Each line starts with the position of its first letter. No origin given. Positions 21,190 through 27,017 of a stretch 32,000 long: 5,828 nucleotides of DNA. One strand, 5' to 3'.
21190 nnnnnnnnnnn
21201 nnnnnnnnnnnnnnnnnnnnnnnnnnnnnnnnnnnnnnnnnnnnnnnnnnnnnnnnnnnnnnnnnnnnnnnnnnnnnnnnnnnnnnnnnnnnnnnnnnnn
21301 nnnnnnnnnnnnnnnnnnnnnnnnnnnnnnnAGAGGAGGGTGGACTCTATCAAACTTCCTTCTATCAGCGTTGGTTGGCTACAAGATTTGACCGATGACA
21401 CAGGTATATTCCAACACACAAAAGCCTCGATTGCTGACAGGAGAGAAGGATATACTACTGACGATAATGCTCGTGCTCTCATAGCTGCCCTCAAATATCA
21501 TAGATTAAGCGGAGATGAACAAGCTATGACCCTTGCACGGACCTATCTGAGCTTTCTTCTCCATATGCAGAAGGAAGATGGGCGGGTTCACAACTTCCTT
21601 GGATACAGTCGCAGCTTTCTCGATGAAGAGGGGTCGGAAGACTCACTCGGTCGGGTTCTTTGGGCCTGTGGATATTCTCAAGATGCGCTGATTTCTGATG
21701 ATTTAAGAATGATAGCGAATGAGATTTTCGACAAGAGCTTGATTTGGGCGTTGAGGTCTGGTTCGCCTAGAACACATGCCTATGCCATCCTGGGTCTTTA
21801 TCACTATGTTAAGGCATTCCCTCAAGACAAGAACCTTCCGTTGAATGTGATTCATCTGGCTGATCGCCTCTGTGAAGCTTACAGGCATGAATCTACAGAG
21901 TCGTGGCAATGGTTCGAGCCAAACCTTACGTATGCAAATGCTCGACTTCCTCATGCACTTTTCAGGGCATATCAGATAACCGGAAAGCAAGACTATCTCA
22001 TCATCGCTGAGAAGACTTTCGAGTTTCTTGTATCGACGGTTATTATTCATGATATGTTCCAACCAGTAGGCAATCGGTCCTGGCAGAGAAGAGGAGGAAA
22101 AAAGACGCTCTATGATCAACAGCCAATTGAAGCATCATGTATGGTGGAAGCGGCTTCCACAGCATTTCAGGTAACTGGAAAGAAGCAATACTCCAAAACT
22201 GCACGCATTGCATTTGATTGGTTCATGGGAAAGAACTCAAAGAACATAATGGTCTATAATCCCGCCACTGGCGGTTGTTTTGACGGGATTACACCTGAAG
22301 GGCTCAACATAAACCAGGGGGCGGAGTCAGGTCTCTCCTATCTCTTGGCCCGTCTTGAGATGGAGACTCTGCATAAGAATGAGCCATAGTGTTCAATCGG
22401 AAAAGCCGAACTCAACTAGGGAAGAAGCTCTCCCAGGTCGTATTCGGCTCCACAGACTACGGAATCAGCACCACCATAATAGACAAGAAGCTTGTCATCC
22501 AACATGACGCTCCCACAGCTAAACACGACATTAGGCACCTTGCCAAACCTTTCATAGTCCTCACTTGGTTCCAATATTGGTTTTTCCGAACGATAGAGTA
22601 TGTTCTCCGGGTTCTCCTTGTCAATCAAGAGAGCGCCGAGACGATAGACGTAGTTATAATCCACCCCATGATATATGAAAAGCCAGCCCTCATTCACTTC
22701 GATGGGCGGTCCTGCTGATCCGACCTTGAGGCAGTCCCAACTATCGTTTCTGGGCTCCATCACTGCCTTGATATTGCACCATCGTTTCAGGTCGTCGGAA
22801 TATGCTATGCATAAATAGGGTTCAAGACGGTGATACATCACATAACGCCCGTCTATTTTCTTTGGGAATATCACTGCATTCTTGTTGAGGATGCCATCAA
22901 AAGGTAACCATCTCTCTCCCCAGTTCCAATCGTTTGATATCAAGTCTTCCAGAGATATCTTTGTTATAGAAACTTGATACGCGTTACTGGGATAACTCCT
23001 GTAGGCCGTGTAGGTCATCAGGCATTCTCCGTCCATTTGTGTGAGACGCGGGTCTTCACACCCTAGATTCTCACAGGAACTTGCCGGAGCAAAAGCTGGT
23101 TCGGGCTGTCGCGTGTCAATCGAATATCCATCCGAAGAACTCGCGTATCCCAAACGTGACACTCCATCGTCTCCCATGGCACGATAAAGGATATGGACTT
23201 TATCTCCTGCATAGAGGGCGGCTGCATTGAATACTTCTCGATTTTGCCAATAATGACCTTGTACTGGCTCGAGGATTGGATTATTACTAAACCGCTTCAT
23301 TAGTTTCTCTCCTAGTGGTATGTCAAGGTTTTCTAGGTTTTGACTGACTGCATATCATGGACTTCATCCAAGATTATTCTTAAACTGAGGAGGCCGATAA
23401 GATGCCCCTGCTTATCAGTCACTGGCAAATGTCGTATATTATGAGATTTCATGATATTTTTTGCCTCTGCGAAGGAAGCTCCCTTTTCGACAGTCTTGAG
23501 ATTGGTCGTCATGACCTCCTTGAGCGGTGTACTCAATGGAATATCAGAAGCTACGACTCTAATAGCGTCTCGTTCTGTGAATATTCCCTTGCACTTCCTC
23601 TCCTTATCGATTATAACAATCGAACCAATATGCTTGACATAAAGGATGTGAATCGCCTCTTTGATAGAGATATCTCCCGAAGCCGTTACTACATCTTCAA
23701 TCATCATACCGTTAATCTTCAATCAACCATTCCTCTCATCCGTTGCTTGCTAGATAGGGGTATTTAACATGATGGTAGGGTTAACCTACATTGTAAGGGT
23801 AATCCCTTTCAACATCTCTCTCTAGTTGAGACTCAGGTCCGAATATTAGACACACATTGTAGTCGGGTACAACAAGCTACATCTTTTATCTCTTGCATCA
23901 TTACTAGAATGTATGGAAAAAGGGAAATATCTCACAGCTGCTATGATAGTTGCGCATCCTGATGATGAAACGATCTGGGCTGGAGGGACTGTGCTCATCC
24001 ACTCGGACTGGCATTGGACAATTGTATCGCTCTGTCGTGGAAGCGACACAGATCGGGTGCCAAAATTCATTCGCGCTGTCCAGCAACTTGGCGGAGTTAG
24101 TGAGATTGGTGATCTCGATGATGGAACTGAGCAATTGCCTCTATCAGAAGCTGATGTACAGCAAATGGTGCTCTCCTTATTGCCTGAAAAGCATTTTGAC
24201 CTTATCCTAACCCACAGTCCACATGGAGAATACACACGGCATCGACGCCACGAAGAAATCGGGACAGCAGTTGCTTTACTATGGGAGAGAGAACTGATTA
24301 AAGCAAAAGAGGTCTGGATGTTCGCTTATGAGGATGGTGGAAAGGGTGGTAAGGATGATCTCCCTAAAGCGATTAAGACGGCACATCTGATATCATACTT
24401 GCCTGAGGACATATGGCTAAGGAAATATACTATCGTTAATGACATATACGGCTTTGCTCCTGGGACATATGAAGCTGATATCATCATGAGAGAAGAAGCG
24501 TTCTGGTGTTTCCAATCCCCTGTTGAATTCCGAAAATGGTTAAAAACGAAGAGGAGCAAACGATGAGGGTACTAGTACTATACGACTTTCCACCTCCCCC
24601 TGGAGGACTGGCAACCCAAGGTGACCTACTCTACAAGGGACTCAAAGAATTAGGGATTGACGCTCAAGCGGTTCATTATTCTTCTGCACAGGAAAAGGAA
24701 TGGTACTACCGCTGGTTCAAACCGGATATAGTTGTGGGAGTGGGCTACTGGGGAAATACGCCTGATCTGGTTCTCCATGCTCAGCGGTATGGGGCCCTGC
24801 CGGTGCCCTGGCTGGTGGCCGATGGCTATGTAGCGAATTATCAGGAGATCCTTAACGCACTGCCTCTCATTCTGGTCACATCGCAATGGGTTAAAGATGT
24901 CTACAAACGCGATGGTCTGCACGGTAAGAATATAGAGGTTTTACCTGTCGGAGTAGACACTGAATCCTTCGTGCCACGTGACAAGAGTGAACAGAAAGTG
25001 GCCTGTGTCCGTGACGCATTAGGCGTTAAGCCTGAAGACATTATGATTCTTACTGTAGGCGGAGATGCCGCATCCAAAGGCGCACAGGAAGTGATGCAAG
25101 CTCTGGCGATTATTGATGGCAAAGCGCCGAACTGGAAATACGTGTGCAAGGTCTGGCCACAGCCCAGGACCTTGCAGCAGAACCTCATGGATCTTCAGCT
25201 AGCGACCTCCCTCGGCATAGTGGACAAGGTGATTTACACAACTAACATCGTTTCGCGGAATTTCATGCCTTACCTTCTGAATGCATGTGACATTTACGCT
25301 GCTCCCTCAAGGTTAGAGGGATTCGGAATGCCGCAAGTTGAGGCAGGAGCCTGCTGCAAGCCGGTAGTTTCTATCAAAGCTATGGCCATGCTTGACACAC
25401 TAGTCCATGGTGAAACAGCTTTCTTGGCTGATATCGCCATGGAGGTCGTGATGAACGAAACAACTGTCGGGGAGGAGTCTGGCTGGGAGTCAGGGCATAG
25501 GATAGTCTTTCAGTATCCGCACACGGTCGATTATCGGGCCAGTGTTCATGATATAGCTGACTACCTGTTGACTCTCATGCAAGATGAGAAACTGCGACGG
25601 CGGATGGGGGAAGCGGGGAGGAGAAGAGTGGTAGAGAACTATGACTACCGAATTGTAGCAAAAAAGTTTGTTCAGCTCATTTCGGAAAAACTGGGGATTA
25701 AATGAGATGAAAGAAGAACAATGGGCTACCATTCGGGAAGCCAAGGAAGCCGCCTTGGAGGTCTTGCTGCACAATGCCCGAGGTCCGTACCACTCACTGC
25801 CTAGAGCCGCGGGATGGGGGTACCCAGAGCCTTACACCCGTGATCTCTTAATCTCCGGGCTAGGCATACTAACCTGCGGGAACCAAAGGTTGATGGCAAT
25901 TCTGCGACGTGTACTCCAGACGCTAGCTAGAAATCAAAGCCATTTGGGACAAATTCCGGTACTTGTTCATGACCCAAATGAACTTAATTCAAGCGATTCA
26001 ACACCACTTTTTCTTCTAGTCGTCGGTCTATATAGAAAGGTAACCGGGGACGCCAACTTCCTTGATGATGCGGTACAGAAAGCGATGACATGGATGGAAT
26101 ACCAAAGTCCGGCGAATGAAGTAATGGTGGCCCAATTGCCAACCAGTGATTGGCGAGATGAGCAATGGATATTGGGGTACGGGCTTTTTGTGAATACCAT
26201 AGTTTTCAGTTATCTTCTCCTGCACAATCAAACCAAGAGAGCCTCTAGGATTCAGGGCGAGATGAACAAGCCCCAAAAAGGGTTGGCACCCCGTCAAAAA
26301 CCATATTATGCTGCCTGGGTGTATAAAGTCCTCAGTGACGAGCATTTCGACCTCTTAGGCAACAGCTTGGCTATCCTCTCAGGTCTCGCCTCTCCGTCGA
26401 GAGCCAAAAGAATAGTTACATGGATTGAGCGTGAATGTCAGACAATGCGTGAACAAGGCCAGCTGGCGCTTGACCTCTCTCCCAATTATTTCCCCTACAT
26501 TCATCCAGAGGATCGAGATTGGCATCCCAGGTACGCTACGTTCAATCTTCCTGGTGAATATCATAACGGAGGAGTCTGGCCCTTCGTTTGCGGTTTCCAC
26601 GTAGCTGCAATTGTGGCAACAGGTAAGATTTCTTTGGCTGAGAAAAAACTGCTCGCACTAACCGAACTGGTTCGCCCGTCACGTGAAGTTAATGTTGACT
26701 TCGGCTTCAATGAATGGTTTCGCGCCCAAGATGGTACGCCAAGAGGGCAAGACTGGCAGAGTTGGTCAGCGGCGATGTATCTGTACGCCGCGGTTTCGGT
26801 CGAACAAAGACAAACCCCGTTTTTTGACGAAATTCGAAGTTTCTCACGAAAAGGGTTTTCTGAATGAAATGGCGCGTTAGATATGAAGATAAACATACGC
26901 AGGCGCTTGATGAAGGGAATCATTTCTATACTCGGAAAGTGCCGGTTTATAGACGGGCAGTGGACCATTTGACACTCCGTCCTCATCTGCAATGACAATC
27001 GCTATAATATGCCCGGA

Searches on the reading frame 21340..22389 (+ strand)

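Call 11: search_protein_families(library=pfam, proteins=[window:21340-22389:+], max_evalue=0.001)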
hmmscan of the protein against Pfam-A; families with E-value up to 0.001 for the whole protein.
window:21340-22389:+ (349 aa): 3 families
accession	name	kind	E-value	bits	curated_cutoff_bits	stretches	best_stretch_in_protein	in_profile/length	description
PF07470.19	Glyco_hydro_88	-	5.1e-05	22.9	26.6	1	175-301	3-112/352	Glycosyl Hydrolase Family 88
PF06662.19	C5-epim_C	-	0.00012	22.1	23.3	0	199-231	30-62/188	D-glucuronyl C5-epimerase C-terminus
PF07944.18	Beta-AFase-like_GH127_cat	-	0.00025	20.6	24.9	0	156-289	99-201/376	Beta-L-arabinofuranosidase, GH127 catalytic domain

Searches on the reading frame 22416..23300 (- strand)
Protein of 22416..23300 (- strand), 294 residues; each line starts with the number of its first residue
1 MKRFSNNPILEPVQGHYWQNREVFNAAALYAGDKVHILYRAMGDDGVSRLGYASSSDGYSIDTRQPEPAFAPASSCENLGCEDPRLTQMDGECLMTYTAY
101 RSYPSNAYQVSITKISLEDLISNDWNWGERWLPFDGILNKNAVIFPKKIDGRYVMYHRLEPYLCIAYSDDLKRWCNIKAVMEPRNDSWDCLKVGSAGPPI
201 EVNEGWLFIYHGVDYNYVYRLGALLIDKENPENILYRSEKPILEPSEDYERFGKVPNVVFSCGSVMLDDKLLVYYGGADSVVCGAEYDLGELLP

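Call 12: search_protein_families(library=pfam, proteins=[window:22416-23300:-], max_evalue=0.001)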
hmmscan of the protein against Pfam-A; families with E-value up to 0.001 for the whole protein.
window:22416-23300:- (294 aa): 1 family
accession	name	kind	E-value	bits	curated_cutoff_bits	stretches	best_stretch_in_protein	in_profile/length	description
PF04041.19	Glyco_hydro_130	-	4.7e-62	210.2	26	1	2-293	3-315/320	beta-1,4-mannooligosaccharide phosphorylase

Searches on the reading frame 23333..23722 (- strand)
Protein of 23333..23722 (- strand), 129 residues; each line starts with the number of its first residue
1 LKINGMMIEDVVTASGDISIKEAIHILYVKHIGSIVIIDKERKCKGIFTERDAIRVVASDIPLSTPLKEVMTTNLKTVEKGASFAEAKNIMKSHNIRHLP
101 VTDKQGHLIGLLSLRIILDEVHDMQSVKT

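Call 12: search_protein_families(library=pfam, proteins=[window:23333-23722:-], max_evalue=0.001)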
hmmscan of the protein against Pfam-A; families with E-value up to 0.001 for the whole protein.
window:23333-23722:- (129 aa): 1 family
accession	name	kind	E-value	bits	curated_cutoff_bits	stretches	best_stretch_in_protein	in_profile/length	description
PF00571.33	CBS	-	6.7e-26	90.8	24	2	68-122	2-56/57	CBS domain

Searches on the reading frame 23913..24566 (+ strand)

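Call 12: search_protein_families(library=pfam, proteins=[window:23913-24566:+], max_evalue=0.001)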
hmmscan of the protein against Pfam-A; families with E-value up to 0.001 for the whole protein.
window:23913-24566:+ (217 aa): 1 family
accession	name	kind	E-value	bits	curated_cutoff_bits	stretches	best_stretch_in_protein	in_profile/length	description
PF02585.22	PIG-L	-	4.4e-09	37.3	28.2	1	11-121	2-126/129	GlcNAc-PI de-N-acetylase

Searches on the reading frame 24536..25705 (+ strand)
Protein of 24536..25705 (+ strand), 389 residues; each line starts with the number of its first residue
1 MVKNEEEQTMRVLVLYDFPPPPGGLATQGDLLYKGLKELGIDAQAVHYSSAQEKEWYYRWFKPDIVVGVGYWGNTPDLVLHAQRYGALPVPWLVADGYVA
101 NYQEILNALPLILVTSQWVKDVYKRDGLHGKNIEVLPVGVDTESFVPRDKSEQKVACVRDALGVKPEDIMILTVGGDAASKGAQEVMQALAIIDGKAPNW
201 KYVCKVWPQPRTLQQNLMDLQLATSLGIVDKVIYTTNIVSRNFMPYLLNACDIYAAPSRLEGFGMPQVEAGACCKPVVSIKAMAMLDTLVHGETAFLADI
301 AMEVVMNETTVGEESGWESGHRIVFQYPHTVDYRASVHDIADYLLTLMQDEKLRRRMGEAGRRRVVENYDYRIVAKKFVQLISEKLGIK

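Call 12: search_protein_families(library=pfam, proteins=[window:24536-25705:+], max_evalue=0.001)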
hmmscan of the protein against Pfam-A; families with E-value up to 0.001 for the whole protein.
window:24536-25705:+ (389 aa): 4 families
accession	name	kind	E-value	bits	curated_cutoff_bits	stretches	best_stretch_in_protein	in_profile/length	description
PF00534.26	Glycos_transf_1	-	1.7e-20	73.7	26.4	1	160-299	7-141/172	Glycosyl transferases group 1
PF13692.12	Glyco_trans_1_4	-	3.9e-13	50.3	27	1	171-299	4-125/142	Glycosyl transferases group 1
PF13439.12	Glyco_transf_4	-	1.3e-05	25.7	28.5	1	13-143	45-169/170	Glycosyltransferase Family 4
PF13524.12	Glyco_trans_1_2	-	6.6e-05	23.3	25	1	318-379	82-143/144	Glycosyl transferase-like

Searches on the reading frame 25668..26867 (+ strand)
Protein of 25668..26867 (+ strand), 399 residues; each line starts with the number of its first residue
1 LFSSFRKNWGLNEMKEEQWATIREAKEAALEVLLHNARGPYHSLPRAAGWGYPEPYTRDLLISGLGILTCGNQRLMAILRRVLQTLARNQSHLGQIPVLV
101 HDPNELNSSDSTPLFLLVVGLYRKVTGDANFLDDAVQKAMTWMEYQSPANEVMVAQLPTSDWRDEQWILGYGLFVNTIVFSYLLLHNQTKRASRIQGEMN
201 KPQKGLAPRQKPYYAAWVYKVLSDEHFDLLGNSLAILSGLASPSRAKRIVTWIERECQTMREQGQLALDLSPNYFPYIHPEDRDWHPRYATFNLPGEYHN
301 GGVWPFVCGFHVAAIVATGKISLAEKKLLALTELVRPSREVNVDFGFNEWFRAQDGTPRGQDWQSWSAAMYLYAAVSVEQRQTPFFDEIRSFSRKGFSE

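Call 12: search_protein_families(library=pfam, proteins=[window:25668-26867:+], max_evalue=0.001)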
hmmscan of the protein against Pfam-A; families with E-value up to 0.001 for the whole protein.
window:25668-26867:+ (399 aa): 3 families
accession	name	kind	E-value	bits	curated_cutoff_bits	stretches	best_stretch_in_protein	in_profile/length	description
PF12899.13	Glyco_hydro_100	-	1.2e-11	44.4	23.6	1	209-375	272-429/435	Alkaline and neutral invertase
PF06202.20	GDE_C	-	8.3e-09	35.3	21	1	278-370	268-364/367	Amylo-alpha-1,6-glucosidase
PF22422.2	MGH1-like_GH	-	2.3e-05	24.6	27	0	286-367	280-356/356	Mannosylglycerate hydrolase MGH1-like glycoside hydrolase domain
